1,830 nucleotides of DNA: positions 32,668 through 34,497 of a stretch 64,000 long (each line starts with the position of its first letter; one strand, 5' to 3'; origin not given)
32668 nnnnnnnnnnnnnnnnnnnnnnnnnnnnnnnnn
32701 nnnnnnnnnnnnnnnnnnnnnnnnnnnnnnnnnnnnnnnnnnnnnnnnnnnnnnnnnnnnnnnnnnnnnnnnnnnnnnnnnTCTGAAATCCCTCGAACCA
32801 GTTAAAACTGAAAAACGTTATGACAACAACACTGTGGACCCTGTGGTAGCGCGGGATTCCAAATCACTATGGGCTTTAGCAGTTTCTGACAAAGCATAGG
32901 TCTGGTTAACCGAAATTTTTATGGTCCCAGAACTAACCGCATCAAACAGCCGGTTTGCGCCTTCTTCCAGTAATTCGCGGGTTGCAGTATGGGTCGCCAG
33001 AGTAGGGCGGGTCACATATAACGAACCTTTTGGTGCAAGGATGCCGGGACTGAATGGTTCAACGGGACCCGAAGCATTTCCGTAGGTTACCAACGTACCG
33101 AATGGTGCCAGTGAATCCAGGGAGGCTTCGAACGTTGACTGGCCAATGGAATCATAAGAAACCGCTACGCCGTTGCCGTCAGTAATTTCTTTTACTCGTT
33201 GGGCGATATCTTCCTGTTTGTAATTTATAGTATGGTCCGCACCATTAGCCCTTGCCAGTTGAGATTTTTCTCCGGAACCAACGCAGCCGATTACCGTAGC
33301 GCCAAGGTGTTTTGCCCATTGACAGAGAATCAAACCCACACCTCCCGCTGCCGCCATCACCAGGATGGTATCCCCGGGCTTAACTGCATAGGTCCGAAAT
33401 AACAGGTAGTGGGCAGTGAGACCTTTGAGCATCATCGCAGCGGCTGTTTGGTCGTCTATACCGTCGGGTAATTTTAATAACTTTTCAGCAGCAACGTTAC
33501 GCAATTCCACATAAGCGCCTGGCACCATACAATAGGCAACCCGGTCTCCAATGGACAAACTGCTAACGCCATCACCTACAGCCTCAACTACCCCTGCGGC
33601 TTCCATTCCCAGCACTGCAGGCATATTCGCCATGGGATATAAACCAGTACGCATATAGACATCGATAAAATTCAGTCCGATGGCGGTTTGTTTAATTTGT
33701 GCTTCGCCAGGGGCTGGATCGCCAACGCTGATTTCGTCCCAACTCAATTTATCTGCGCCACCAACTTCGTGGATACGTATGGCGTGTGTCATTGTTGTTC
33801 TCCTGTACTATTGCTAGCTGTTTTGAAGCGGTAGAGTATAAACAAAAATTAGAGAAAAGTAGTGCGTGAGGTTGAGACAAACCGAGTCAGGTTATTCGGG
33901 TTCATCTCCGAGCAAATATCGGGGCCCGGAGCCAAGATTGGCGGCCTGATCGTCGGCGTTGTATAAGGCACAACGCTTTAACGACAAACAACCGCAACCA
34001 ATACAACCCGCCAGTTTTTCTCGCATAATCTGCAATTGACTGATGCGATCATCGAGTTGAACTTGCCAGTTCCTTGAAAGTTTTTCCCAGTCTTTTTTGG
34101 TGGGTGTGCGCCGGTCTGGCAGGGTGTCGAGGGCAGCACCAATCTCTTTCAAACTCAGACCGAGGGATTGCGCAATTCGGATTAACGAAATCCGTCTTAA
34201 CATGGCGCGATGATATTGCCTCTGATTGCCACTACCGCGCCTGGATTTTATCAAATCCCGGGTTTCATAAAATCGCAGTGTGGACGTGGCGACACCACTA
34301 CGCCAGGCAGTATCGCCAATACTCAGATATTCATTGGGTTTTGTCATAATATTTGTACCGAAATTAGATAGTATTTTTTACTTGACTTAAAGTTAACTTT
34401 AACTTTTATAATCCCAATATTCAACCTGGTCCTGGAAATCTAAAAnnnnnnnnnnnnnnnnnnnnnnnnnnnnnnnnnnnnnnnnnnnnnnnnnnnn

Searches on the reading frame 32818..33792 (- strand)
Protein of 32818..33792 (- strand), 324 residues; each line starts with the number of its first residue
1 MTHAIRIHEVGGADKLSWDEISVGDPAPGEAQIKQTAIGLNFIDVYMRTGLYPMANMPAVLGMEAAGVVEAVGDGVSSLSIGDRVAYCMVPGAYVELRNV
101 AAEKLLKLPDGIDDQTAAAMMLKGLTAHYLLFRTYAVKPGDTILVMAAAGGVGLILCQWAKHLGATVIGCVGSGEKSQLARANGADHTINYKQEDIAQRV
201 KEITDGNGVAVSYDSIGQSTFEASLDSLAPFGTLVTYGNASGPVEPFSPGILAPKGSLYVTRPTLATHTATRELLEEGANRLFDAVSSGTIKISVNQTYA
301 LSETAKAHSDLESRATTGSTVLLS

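Call 3: search_protein_families(library=pfam, proteins=[window:32818-33792:-], max_evalue=0.01)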
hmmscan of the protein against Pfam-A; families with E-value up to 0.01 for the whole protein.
window:32818-33792:- (324 aa): 3 families
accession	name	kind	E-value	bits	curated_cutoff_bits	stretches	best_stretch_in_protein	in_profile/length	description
PF00107.32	ADH_zinc_N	-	1.3e-28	99.9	31.8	1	151-262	1-111/129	Zinc-binding dehydrogenase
PF13602.12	ADH_zinc_N_2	-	5.3e-22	79.6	27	1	184-322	2-134/134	Zinc-binding dehydrogenase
PF08240.17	ADH_N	-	6.1e-17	62.2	23.5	1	28-110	2-104/104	Alcohol dehydrogenase GroES-like domain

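Call 4: search_protein_families(library=ncbifam, proteins=[window:32818-33792:-], max_evalue=0.01)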
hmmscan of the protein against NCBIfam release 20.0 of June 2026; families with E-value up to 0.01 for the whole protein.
window:32818-33792:- (324 aa): 26 families (the best 25 are shown)
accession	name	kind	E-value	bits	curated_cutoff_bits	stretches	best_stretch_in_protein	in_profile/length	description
NF008024.0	PRK10754.1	subfamily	3.2e-117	391.2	348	1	1-323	1-326/327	NADPH:quinone reductase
TIGR02824.1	quinone_pig3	subfamily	2.1e-58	197.9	296.8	1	3-322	2-323/325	putative NAD(P)H quinone oxidoreductase, PIG3 family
NF010344.0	PRK13771.1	subfamily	2.3e-34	118.9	349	2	90-321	114-330/334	putative alcohol dehydrogenase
TIGR02817.1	adh_fam_1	subfamily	1.8e-30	106.5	284.05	1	19-322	18-333/336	zinc-binding alcohol dehydrogenase family protein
NF041172.1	AcrlCoa_red_Thmprot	equivalog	1.2e-28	100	500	2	91-320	115-330/334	acryloyl-CoA reductase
NF041183.1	Pks2_ls1_myc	equivalog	3.2e-28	97.2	2400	1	7-320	1411-1725/2086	sulfolipid-1 biosynthesis phthioceranic/hydroxyphthioceranic acid synthase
TIGR03989.1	Rxyl_3153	subfamily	1.4e-24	87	440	2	14-92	12-90/370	NDMA-dependent alcohol dehydrogenase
NF006940.0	PRK09422.1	equivalog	1.7e-24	86.5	344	2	90-238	113-260/338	alcohol dehydrogenase AdhP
TIGR03451.1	mycoS_dep_FDH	equivalog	2e-22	79.5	512.9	2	92-238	129-276/358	S-(hydroxymethyl)mycothiol dehydrogenase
TIGR01751.1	crot-CoA-red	equivalog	4.9e-22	78.2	378.55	1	92-205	140-257/398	crotonyl-CoA carboxylase/reductase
TIGR00692.1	tdh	equivalog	1.6e-19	70.2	458.35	2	91-236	116-259/340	L-threonine 3-dehydrogenase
NF007489.0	PRK10083.1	equivalog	3.7e-18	65.6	376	2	14-86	10-82/339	Zn-dependent oxidoreductase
TIGR02823.1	oxido_YhdH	subfamily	4.1e-18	65.3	297.25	1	7-243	5-247/324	acrylyl-CoA reductase family protein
TIGR02818.1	adh_III_F_hyde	equivalog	8.1e-18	64.6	543.95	2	14-86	12-84/368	S-(hydroxymethyl)glutathione dehydrogenase/class III alcohol dehydrogenase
NF058644.1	CurcmRedCuraProt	equivalog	2.7e-17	62.9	440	1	44-230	43-232/336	NADPH-dependent curcumin/dihydrocurcumin reductase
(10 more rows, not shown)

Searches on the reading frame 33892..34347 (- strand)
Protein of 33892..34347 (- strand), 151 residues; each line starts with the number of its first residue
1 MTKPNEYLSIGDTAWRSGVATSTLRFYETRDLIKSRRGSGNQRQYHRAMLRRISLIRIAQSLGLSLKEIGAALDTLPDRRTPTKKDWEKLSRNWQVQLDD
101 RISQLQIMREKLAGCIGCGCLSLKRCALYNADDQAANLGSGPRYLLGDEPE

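Call 3: search_protein_families(library=pfam, proteins=[window:33892-34347:-], max_evalue=0.01)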
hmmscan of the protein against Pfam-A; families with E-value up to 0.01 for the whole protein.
window:33892-34347:- (151 aa): 3 families
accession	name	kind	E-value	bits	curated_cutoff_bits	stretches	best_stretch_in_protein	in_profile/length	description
PF09278.17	MerR-DNA-bind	-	1.6e-17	64.3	25.4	1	50-115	1-65/65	MerR, DNA binding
PF13411.12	MerR_1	-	1.6e-13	51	21.6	1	9-74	2-67/69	MerR HTH family regulatory protein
PF00376.29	MerR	-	2e-09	37.6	28.2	1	9-45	1-38/38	MerR family regulatory protein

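Call 4: search_protein_families(library=ncbifam, proteins=[window:33892-34347:-], max_evalue=0.01)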
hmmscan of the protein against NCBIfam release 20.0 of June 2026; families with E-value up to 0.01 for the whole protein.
window:33892-34347:- (151 aa): 14 families
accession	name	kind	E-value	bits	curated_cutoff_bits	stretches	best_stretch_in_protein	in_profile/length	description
TIGR01950.1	SoxR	equivalog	4.1e-58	195.2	116.9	1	8-146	2-140/142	redox-sensitive transcriptional activator SoxR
NF007069.0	PRK09514.1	equivalog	6.8e-15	55.3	143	1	9-131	3-129/141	Zn(2+)-responsive transcriptional regulator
TIGR02044.1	CueR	equivalog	3.7e-14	52.9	147.4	1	9-116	2-109/127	Cu(I)-responsive transcriptional regulator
TIGR02051.1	MerR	equivalog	1.6e-12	47.7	150.85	1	10-113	2-103/124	mercury resistance transcriptional regulator MerR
TIGR02043.1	ZntR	equivalog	4.7e-12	46.2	167.95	1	8-116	2-111/131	Zn(2+)-responsive transcriptional regulator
TIGR02047.1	CadR-PbrR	equivalog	8.7e-11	42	151.45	1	9-114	2-107/127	Cd(II)/Pb(II)-responsive transcriptional regulator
NF007590.0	PRK10227.1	equivalog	6.3e-09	36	244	1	9-114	2-107/135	Cu(I)-responsive transcriptional regulator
NF010315.0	PRK13752.1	subfamily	4.7e-08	33.2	261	1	5-73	5-74/144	mercury resistance transcriptional regulator MerR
NF050798.1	TF_FtsR_Actino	equivalog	7.1e-07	29.5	150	1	19-117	17-119/223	transcriptional regulator FtsR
NF047375.1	HeatShock_HspR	equivalog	9.9e-07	28.7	105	1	9-74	5-71/92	heat shock protein transcriptional repressor HspR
NF047377.1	heat_HspR_dupli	exception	2.2e-05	24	300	1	22-68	141-188/214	heat shock protein transcriptional repressor HspR, fused homodimer type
NF053782.1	ChlnTransRegdde3219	equivalog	4.7e-05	23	450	1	5-71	4-71/278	choline utilization transcriptional activator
NF041849.1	trans_regNmlR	equivalog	0.00016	21.7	175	1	10-113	3-106/117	stress response transcriptional regulator NmlR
NF053740.1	TransRegTnrAGPos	equivalog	0.00066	19.8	140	1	7-75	12-80/108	hypothetical protein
